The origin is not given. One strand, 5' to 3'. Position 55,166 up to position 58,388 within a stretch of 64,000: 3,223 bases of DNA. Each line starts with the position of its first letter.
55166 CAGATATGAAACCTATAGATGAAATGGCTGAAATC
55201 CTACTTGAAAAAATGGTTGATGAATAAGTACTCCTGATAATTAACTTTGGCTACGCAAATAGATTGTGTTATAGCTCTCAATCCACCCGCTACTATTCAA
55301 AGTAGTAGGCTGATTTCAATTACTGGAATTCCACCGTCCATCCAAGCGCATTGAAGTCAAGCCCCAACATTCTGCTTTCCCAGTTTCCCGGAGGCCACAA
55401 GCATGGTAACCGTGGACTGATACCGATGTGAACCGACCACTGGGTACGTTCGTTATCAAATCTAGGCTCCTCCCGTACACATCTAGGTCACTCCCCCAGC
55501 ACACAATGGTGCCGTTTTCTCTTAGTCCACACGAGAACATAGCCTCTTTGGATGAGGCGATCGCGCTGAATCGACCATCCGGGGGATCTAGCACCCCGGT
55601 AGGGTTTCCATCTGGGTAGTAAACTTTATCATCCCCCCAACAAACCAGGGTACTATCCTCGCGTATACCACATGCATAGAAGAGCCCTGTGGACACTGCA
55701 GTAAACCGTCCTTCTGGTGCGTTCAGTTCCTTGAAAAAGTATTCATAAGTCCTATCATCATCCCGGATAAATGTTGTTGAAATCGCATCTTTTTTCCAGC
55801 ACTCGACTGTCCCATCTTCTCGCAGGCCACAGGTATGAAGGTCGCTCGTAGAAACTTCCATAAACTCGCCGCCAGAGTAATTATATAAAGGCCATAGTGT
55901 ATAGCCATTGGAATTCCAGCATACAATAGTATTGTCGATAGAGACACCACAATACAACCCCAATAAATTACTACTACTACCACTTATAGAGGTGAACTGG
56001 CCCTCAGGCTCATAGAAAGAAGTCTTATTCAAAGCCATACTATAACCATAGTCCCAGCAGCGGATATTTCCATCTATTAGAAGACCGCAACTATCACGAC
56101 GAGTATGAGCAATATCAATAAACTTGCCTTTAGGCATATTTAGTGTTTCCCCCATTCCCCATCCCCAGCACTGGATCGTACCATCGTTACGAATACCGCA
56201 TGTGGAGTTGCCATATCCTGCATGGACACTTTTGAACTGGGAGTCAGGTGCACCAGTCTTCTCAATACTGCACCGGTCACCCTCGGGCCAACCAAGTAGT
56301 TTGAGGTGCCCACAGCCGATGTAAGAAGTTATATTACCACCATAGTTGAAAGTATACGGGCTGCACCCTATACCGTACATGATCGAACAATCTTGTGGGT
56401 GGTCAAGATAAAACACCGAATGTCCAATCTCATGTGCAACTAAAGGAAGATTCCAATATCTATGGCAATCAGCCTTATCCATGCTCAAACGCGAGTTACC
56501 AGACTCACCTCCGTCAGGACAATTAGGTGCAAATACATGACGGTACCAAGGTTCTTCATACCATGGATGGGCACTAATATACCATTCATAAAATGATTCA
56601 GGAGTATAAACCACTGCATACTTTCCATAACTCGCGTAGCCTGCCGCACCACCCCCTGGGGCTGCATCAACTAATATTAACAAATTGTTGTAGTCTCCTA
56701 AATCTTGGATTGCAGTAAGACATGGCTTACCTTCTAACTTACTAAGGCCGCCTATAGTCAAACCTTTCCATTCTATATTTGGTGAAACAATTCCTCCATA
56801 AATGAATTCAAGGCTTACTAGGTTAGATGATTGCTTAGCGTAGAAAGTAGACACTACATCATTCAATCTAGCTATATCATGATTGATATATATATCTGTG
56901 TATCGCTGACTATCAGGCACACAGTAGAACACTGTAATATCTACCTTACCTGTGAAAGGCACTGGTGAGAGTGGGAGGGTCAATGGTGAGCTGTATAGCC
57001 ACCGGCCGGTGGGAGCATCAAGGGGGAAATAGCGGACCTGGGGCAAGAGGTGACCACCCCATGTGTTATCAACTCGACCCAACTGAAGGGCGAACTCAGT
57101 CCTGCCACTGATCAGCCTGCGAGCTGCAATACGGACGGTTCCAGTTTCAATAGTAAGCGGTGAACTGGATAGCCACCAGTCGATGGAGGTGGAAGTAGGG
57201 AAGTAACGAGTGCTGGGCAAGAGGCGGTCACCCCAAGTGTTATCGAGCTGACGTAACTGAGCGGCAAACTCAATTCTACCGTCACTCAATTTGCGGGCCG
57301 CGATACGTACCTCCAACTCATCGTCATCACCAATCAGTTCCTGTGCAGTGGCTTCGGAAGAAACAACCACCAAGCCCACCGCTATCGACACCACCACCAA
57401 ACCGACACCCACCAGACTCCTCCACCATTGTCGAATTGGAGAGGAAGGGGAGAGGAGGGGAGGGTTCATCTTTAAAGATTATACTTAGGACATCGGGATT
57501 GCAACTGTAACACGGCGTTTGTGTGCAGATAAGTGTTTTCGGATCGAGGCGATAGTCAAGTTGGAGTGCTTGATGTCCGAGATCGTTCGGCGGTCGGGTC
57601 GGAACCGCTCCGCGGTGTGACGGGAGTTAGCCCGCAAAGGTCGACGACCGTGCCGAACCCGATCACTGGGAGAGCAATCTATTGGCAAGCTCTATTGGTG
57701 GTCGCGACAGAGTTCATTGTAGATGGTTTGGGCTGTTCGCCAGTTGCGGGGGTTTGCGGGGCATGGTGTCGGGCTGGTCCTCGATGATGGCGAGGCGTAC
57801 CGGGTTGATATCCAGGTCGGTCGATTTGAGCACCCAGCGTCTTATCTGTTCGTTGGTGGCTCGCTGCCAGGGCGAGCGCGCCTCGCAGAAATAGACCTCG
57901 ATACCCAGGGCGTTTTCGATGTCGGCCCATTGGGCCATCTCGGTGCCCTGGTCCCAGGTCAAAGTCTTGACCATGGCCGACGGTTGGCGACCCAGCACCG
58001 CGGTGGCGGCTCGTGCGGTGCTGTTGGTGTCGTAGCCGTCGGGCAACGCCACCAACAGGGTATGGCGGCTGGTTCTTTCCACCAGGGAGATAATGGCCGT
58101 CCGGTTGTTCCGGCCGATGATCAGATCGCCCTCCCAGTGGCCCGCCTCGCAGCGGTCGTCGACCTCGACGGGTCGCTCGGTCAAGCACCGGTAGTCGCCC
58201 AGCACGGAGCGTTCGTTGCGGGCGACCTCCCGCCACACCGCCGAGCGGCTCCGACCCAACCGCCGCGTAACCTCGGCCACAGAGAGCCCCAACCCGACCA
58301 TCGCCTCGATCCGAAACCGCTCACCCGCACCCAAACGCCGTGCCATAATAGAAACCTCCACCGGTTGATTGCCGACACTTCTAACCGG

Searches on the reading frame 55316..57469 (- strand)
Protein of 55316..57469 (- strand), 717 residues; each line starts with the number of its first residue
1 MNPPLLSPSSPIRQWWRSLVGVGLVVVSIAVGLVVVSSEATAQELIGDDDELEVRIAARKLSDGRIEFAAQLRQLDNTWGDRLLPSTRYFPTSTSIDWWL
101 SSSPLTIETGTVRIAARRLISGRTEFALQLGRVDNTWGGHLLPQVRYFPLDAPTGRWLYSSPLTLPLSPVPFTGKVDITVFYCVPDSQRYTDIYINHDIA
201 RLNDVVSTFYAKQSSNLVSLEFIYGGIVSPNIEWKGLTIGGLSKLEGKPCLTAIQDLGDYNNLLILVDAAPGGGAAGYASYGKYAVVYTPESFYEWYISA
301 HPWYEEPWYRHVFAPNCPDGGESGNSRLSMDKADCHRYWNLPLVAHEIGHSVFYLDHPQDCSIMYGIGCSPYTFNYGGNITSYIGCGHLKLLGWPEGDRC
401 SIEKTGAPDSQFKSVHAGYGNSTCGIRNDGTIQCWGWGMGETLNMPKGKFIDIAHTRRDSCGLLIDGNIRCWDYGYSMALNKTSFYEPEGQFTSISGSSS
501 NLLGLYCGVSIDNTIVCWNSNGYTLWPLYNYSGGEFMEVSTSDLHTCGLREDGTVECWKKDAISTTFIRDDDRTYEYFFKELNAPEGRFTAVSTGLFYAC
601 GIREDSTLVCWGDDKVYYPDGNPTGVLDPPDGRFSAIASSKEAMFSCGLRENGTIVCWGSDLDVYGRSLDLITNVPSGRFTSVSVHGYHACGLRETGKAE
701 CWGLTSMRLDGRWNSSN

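Call 57: search_protein_families(library=pfam, proteins=[window:55316-57469:-], max_evalue=0.001)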
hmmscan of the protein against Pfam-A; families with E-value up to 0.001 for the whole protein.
window:55316-57469:- (717 aa): 2 families
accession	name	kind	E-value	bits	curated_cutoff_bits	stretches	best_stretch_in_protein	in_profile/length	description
PF13540.12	RCC1_2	-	1.3e-17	63.5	22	0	590-614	2-26/30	Regulator of chromosome condensation (RCC1) repeat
PF25390.1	WD40_RLD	-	8e-08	32.4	150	1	533-706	30-223/363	RCC1-like domain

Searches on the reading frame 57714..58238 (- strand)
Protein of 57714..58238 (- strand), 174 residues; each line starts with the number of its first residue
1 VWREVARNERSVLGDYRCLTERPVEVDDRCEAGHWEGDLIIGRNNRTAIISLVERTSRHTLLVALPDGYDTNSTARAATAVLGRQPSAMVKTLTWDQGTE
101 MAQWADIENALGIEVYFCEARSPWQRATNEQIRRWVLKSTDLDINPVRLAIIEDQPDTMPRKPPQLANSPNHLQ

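Call 57: search_protein_families(library=pfam, proteins=[window:57714-58238:-], max_evalue=0.001)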
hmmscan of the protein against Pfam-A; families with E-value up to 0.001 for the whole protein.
window:57714-58238:- (174 aa): 1 family
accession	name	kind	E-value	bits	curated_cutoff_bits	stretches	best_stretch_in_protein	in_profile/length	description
PF00665.32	rve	-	6.6e-12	46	32.6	1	30-123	3-102/102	Integrase core domain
